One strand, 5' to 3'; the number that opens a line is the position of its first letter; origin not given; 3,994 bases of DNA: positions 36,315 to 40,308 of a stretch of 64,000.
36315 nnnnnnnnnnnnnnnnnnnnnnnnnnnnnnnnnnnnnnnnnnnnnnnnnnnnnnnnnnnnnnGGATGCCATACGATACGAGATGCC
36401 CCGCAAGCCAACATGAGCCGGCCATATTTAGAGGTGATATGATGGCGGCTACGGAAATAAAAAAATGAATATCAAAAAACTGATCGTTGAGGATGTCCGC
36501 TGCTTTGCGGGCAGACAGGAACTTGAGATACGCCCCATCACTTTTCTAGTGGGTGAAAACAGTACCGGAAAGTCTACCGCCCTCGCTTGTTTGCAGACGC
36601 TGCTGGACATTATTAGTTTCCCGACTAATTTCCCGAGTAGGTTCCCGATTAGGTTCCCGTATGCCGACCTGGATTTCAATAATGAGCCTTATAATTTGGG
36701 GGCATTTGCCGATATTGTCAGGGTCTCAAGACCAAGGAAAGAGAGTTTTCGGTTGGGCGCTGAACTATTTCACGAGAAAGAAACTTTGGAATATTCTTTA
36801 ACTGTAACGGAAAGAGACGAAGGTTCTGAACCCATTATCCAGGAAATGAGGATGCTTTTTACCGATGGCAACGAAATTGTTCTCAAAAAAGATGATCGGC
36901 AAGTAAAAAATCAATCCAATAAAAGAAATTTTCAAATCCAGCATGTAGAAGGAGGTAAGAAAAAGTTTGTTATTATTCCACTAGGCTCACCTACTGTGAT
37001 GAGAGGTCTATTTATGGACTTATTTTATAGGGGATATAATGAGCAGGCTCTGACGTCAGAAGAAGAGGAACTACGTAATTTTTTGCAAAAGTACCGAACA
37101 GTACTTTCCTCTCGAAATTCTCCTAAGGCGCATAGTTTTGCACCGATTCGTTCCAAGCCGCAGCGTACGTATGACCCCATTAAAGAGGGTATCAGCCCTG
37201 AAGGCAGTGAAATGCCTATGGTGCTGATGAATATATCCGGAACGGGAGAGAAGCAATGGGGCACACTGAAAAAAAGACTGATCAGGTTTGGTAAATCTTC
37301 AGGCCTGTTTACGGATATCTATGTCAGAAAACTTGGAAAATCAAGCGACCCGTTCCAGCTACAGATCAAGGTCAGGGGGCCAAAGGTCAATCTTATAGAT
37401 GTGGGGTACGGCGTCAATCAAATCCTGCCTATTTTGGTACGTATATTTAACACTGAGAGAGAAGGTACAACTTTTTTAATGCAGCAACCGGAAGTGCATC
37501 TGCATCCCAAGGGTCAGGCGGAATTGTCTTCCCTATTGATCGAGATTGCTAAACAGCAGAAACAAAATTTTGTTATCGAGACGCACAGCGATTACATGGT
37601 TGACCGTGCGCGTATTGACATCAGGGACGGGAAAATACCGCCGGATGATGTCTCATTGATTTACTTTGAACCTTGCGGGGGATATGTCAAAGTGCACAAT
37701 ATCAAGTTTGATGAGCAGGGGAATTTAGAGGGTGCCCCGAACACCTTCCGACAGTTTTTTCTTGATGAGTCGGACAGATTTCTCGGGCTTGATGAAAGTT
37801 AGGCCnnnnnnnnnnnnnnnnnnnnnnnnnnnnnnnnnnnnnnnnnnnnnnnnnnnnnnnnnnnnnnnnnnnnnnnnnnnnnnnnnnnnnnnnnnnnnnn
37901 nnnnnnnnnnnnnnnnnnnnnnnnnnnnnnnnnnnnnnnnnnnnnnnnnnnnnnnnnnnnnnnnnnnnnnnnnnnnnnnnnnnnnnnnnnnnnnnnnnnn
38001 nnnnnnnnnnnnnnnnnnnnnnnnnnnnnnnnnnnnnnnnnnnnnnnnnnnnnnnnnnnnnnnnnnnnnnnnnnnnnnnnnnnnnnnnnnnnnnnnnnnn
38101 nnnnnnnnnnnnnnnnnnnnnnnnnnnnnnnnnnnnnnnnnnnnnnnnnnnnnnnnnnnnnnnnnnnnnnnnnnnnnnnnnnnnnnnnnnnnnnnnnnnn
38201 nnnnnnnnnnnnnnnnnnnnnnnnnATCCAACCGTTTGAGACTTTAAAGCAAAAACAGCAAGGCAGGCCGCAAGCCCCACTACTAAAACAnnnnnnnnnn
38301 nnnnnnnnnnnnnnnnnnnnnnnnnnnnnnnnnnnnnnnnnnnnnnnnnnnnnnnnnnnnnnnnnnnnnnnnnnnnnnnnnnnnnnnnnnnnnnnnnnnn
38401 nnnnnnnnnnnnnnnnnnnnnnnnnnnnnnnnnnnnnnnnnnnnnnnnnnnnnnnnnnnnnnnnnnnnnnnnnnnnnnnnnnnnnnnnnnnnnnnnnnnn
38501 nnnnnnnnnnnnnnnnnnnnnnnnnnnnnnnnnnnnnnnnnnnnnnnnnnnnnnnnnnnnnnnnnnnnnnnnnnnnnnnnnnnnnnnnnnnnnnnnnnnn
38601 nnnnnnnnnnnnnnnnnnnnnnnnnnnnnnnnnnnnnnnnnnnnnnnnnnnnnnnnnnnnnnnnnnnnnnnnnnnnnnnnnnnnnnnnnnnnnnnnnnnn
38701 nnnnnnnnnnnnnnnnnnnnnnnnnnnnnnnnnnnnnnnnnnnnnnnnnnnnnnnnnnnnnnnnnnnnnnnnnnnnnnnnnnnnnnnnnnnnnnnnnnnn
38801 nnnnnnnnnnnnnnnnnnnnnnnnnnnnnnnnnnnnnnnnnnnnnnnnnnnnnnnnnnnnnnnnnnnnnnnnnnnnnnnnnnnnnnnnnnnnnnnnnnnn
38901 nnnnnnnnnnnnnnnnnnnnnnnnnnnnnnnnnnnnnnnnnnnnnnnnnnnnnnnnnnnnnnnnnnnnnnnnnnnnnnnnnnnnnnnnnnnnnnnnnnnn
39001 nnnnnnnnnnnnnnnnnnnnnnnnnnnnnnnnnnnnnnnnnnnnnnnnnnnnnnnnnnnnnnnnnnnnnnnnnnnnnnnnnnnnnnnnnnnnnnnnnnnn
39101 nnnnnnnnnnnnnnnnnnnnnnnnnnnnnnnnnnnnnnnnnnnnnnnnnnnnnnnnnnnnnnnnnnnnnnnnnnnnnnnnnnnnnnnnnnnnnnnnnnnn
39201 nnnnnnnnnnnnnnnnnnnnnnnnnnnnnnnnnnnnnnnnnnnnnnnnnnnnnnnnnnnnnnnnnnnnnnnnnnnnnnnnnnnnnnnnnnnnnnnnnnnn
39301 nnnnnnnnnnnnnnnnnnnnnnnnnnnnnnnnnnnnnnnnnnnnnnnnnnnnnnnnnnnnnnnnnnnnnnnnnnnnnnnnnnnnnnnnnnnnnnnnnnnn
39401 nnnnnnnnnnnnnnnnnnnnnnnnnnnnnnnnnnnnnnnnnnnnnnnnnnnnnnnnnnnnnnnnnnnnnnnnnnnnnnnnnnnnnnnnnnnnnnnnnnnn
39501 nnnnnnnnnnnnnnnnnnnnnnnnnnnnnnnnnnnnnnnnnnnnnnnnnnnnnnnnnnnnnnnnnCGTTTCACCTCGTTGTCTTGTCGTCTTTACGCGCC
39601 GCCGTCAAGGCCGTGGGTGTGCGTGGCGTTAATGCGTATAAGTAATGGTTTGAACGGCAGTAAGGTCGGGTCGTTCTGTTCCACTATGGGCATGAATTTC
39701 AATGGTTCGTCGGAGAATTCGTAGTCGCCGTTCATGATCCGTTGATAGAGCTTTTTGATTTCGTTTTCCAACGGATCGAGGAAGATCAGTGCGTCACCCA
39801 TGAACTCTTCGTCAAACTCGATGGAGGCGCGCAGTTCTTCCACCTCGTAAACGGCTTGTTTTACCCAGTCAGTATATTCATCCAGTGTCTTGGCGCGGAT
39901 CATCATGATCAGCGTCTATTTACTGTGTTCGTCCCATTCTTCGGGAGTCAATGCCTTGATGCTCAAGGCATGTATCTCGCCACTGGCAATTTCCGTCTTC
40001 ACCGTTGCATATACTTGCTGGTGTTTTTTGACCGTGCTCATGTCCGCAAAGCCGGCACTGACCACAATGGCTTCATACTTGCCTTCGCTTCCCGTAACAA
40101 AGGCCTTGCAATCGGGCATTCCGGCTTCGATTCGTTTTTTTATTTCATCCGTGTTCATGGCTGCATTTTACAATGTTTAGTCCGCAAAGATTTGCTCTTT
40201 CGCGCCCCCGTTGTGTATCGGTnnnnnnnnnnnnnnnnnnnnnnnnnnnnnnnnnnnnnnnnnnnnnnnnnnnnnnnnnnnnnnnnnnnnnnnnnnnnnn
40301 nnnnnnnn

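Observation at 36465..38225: Operonic ABC-type AAA ATPase plus small PIN-like nuclease: candidate two-gene defense or toxin module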

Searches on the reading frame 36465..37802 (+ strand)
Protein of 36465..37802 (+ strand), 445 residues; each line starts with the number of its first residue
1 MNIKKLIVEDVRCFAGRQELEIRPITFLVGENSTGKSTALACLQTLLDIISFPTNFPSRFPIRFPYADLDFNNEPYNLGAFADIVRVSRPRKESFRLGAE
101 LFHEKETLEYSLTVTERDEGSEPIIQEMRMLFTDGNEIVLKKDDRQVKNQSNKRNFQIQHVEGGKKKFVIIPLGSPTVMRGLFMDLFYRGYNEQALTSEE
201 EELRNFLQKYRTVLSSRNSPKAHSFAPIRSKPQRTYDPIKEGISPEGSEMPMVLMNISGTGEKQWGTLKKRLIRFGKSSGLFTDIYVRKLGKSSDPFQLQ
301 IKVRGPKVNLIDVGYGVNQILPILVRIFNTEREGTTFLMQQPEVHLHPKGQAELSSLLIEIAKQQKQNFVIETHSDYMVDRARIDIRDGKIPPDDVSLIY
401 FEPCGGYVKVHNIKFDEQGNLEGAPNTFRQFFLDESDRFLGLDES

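Call 3: search_protein_families(library=pfam, proteins=[window:36465-37802:+], max_evalue=0.1)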
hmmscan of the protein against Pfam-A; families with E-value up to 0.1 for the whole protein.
window:36465-37802:+ (445 aa): 9 families
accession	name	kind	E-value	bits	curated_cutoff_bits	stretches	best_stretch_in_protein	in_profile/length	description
PF13175.12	AAA_15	-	1.9e-22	80.9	32.1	2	297-379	286-374/374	AAA ATPase domain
PF13304.12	AAA_21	-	6.5e-14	53.1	27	1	25-380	1-304/304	AAA domain, putative AbiEii toxin, Type IV TA system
PF13476.12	AAA_23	-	2.8e-05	25.3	27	1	5-88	1-78/201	AAA domain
PF13555.12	AAA_29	-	0.0011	19.1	27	1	13-47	11-46/61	P-loop containing region of AAA domain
PF02463.25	SMC_N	-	0.0063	16.4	40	1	3-43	2-44/220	RecF/RecN/SMC N terminal domain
PF12476.13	DUF3696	-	0.042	14.5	22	1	391-428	1-41/52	Protein of unknown function (DUF3696)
PF13514.12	AAA_27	-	0.049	13.6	22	1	24-69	27-68/206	AAA domain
PF00005.33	ABC_tran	-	0.068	14.2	25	0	25-47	13-35/137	ABC transporter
PF11398.14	DUF2813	-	0.068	13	21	0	17-49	16-48/372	Protein of unknown function (DUF2813)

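Call 4: search_protein_families(library=padloc, proteins=[window:36465-37802:+], max_evalue=0.1)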
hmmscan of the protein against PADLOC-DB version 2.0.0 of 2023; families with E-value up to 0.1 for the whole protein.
window:36465-37802:+ (445 aa): 128 families (the best 25 are shown)
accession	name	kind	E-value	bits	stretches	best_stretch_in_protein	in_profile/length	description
PDLC04707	PDC-M55A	-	5.1e-44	148.9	1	1-426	1-396/421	-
PDLC03878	NsnB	-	1.9e-42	144.3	1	3-429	2-332/345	-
PDLC04148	HEC-03B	-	1.9e-30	104.3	1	272-428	276-433/458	-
PDLC02979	AriA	-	1.1e-24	85.9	1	1-379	1-373/373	-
PDLC02980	AriA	-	1.5e-15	56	1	25-380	1-304/304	-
PDLC04180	HEC-01A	-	8.4e-14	49.5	2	320-385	262-327/382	-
PDLC04391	PDC-M07A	-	1.1e-12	45.7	2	88-381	74-351/412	-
PDLC02358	Old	-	1.3e-12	45.3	2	1-49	2-49/578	Old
PDLC04176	HEC-01A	-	2.6e-12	44.8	1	316-381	259-323/371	-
PDLC04179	HEC-01A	-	3e-12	44.4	2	240-379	270-405/459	-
PDLC00090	GajA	-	1.8e-10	38.1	1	1-47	1-48/659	AAA ATPase domain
PDLC02915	ATPase-Toprim_I-B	-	7.4e-10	36.2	2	320-380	242-300/623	-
PDLC00096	GajA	-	1.1e-09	35.6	2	329-385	284-343/630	AAA ATPase domain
PDLC04164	AriA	-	2.8e-09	34.9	1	292-376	151-233/253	-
PDLC00304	PtuA1|PtuA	-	3.7e-09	34.2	1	3-49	12-65/444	AAA ATPase domain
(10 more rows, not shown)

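Call 5: search_protein_families(library=ncbifam, proteins=[window:36465-37802:+], max_evalue=0.1)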
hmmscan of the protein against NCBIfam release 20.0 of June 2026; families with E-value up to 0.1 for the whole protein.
window:36465-37802:+ (445 aa): 11 families
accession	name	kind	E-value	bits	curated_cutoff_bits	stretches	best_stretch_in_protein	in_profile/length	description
NF038234.1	retron_eff_Eco8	equivalog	3.4e-05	22.6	250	1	320-379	259-325/679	retron Eco8 family effector endonuclease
NF041760.1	PtuA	equivalog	6.7e-05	22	500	1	2-47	51-96/524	retron Ec78 anti-phage system effector ATPase PtuA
TIGR04435.1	restrict_AAA_1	hypoth_equivalog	0.0019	17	300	1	308-379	393-470/568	restriction system-associated AAA family ATPase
TIGR00611.2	recf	equivalog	0.0046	16.2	172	1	3-55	1-53/339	DNA replication/repair protein RecF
NF047739.1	antiphage_MADS3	equivalog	0.0055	15.9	420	1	3-51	2-49/427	methylation-associated defense system AAA family ATPase MAD3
TIGR01166.1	cbiO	subfamily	0.023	14.2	211.8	0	25-47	20-42/190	cobalt ABC transporter, ATP-binding protein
NF010157.0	PRK13636.1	equivalog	0.05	12.8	463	0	337-375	163-201/285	cobalt transporter ATP-binding subunit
TIGR02211.1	LolD_lipo_ex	equivalog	0.056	13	307.75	0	338-389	164-217/221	lipoprotein-releasing ABC transporter ATP-binding protein LolD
NF053563.1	Rkd4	equivalog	0.057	11.5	860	1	2-40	2-40/747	arcadin-4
NF010155.0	PRK13634.1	equivalog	0.069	12.4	413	0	337-375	167-205/290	energy-coupling factor ABC transporter ATP-binding protein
NF002981.0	PRK03695.1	equivalog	0.072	12.4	281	0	12-47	15-50/253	vitamin B12 ABC transporter ATP-binding protein BtuD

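Call 8: search_protein_families(library=phrogs, proteins=[window:36465-37802:+], max_evalue=0.1)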
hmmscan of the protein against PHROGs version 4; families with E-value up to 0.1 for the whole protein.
window:36465-37802:+ (445 aa): 10 families
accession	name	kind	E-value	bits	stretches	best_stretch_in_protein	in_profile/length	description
phrog_21420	-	unknown function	1.6e-31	110.5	1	274-428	467-621/654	-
phrog_3940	-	unknown function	9.4e-13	48.8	2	2-104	4-92/537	-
phrog_4747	-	unknown function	6.1e-10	39.8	2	17-49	17-48/610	-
phrog_14430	-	unknown function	1.3e-08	35.5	1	307-381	310-384/444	-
phrog_8323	-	unknown function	2e-08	34.2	1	1-51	49-99/623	-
phrog_7507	-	unknown function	1.6e-07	32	2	303-386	376-457/483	-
phrog_9802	-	unknown function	6e-07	29.8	1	293-379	235-328/438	-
phrog_8066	-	unknown function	6.9e-05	22.9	1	316-379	366-429/522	-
phrog_13167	-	unknown function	0.00015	21.8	0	325-381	329-384/477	-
phrog_293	-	moron, auxiliary metabolic gene and host takeover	0.002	17.2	0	342-381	295-334/1058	ABC transporter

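Call 38: find_homologous_proteins(query=window:36465-37802:+, max_evalue=0.00001)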
Query window:36465-37802:+ (445 aa): 6119 proteins with E <= 0.00001 among 8000 candidates; the best 120 are listed.
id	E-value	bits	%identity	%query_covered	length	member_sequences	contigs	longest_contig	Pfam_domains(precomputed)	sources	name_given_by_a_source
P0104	6.3e-298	1005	100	100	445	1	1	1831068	PF13175.13,PF13476.13,PF13304.13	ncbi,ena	-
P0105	2.4e-217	740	77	100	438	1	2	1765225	PF13175.13,PF13476.13,PF13304.13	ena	-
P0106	1.2e-211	721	76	100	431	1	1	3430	PF13175.13,PF13476.13,PF13304.13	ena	-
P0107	1.9e-204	697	73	100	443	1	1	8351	PF13175.13,PF13476.13,PF13304.13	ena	-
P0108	6.8e-194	663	72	97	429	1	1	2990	PF13175.13,PF13476.13,PF13304.13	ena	-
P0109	6.5e-174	597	65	100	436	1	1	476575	PF13175.13,PF13476.13,PF13304.13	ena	-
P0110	1.8e-170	585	62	100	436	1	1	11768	PF13175.13,PF13476.13,PF13304.13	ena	-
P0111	6.7e-166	570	62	100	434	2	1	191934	PF13175.13,PF13304.13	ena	-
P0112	1.5e-164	566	62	100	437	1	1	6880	PF13175.13,PF13304.13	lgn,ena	-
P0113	3.5e-164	565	61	100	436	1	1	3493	PF13175.13,PF13304.13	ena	-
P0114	6.6e-164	564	62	100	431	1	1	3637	PF13175.13,PF13476.13,PF13304.13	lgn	-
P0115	1.8e-155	536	61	100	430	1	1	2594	PF13175.13,PF13476.13,PF13304.13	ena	-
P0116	3.4e-154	532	59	100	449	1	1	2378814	PF13175.13,PF13476.13,PF13304.13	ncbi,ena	-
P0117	1.5e-149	517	58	100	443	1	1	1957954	PF13175.13,PF13304.13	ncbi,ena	-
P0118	3.8e-148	512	58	100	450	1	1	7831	PF13175.13,PF13476.13,PF13304.13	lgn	-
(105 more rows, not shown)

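Call 39: list_cluster_members(proteins=[window:36465-37799:+, window:37806-38222:+, window:32287-33573:+])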
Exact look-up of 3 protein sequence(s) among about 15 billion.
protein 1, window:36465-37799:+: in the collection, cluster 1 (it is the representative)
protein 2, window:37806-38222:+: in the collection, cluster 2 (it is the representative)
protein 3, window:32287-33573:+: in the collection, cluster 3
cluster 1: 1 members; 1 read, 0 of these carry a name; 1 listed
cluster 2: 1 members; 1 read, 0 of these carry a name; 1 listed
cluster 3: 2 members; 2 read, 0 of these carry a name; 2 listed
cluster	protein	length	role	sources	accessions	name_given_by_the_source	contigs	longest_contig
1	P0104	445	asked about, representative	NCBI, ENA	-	-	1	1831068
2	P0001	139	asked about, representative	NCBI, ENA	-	-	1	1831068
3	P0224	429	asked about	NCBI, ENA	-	-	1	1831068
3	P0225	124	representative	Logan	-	-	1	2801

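Call 42: find_related_loci(query=A2, collection=metagenome_contigs, flank=4000)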
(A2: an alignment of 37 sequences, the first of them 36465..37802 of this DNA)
Query A2 (445 aa) in metagenome_contigs; peptide patterns used: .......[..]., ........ (x = any residue, [..] = any of these).
600 stretches matched a pattern (row limit reached: there are more); 435 encode a relative of the query (tblastn E <= 1e-3); the best 80 are kept; 80 distinct loci.
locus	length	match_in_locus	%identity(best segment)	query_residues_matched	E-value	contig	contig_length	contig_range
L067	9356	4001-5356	54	1-442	5e-148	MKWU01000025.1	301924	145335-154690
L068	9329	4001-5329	45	1-444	6e-115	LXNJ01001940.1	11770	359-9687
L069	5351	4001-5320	45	1-444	7e-115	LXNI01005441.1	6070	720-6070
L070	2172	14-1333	45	1-444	2e-120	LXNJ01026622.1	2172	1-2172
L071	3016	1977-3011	50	1-352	5e-100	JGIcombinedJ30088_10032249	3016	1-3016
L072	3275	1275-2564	39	2-442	2e-96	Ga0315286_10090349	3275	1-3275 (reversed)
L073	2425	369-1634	42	3-441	1e-97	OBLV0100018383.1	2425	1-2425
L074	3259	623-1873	42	3-441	4e-95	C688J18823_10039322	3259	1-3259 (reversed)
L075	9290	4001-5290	40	6-443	5e-93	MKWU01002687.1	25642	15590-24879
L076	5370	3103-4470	38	1-441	1e-92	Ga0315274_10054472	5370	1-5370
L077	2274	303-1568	43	3-441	8e-96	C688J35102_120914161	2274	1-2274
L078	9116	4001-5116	41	3-441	5e-91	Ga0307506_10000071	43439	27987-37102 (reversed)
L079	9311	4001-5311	40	2-440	4e-91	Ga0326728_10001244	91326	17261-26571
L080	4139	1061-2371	40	2-442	9e-91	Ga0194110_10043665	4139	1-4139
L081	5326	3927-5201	38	3-441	2e-90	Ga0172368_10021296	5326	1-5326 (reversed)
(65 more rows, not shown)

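Call 49: predict_structure(alignment_id=A2)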
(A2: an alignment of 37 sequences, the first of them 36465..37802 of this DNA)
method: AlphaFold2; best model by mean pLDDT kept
length: 445 residues; sequences in the alignment: 37
mean_pLDDT: 74.7   pTM: 0.80
mean pLDDT of the five models: 74.7, 73.4, 72.7, 70.5, 67.9
residues with pLDDT >= 90: 111; 70-90: 183; 50-70: 80; < 50: 71
segments of 3 or more residues with pLDDT < 50: 53-85, 146-152, 228-238, 293-298, 310-314
pLDDT, mean of each block of 10 residues (from residue 1): 90 85 95 82 82 44 34 43 50 83 90 70 76 92 57 69 86 63 75 82 90 80 66 46 51 56 82 85 71 49 59 59 83 86 70 92 92 89 96 96 88 95 90 76 64
secondary structure, 60 per line:
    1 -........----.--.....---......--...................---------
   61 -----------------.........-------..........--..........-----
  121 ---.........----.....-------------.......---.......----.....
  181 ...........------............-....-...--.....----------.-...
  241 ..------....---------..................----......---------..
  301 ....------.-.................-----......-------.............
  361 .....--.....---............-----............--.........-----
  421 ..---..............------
elements in order: E2-9 E17-21 E25-30 H33-51 H78-86 E94-103 E106-115 E124-132 E137-141 E155-161 E165-171 H176-191 H198-209 H211-214 E221-225 H238-242 E249-252 H262-279 E284-289 E299-304 H313-329 E335-340 H348-365 E368-372 H376-387 E396-404 E407-415 H426-439

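Call 57: fold_search(model_id=the predicted structure, library=pdb)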
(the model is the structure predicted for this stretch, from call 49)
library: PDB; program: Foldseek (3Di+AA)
matches with E <= 10: 926; with E <= 0.001: 162
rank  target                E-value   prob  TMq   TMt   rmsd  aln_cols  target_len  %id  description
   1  4nck_A                5.2e-10  1.00  0.37  0.50  10.7       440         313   10  Crystal Structure of Pyrococcus furiosis Rad50 R797G mutation (released 2014-03-05)
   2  6p74                  5.2e-10  1.00  0.37  0.32  19.8       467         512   14  OLD nuclease from Thermus Scotoductus (released 2020-01-29)
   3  4i99_B                1.1e-09  1.00  0.40  0.52  12.2       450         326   13  Crystal structure of the SmcHead bound to the C-winged helix domain of ScpA (released 2013-01-30)
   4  9n6b_B                1.1e-09  1.00  0.38  0.34  22.3       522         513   12  Structure of the retron IA complex with HNH nuclease in the "up" orientation (released 2025-04-23)
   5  3qkt_A                2.0e-09  1.00  0.40  0.51  15.4       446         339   12  Rad50 ABC-ATPase with adjacent coiled-coil region in complex with AMP-PNP (released 2011-03-30)
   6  3qkt_B                2.5e-09  1.00  0.39  0.52  13.4       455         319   11  Rad50 ABC-ATPase with adjacent coiled-coil region in complex with AMP-PNP (released 2011-03-30)
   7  4ncj_A                3.8e-09  1.00  0.41  0.56  11.0       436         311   12  Crystal Structure of Pyrococcus furiosis Rad50 R805E mutation with ADP Beryllium Flouride (released 2014-03-05)
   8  9n69_B                4.2e-09  1.00  0.36  0.32  25.5       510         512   14  Structure of the retron IA complex with HNH nuclease in the "down" orientation (released 2025-04-23)
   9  3qkt_D                4.5e-09  1.00  0.39  0.53  13.6       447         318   11  Rad50 ABC-ATPase with adjacent coiled-coil region in complex with AMP-PNP (released 2011-03-30)
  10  3qku_A                4.7e-09  1.00  0.41  0.49  12.1       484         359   10  Mre11 Rad50 binding domain in complex with Rad50 and AMP-PNP (released 2011-03-30)
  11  4ncj_B                5.0e-09  1.00  0.39  0.53  16.1       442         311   12  Crystal Structure of Pyrococcus furiosis Rad50 R805E mutation with ADP Beryllium Flouride (released 2014-03-05)
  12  4ncj_C                5.3e-09  1.00  0.38  0.51  14.6       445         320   11  Crystal Structure of Pyrococcus furiosis Rad50 R805E mutation with ADP Beryllium Flouride (released 2014-03-05)
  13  3qku_B                5.6e-09  1.00  0.36  0.50  12.6       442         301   11  Mre11 Rad50 binding domain in complex with Rad50 and AMP-PNP (released 2011-03-30)
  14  9nnh_C                6.3e-09  1.00  0.40  0.33  21.2       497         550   13  Cryo-EM structure of the Retron Ec78 complex, PtuA:PtuB:RT (4:2:2) (released 2025-10-08)
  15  5xns_A                8.3e-09  1.00  0.38  0.41  20.5       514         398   12  Crystal structure of the Smc head domain with an extended coiled coil bound to the C-terminal domain of ScpA derived f (released 2017-08-02)
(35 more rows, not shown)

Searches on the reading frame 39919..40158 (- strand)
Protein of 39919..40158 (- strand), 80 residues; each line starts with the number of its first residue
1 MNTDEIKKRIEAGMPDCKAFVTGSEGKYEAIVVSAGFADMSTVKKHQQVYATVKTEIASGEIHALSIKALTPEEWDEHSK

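Call 58: search_protein_families(library=pfam, proteins=[window:39919-40158:-], max_evalue=0.001)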
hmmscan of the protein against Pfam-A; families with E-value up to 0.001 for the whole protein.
window:39919-40158:- (80 aa): 1 family
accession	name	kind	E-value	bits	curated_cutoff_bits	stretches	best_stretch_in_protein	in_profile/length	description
PF01722.23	BolA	-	1.8e-14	54.2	25.7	1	22-74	25-76/76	BolA-like protein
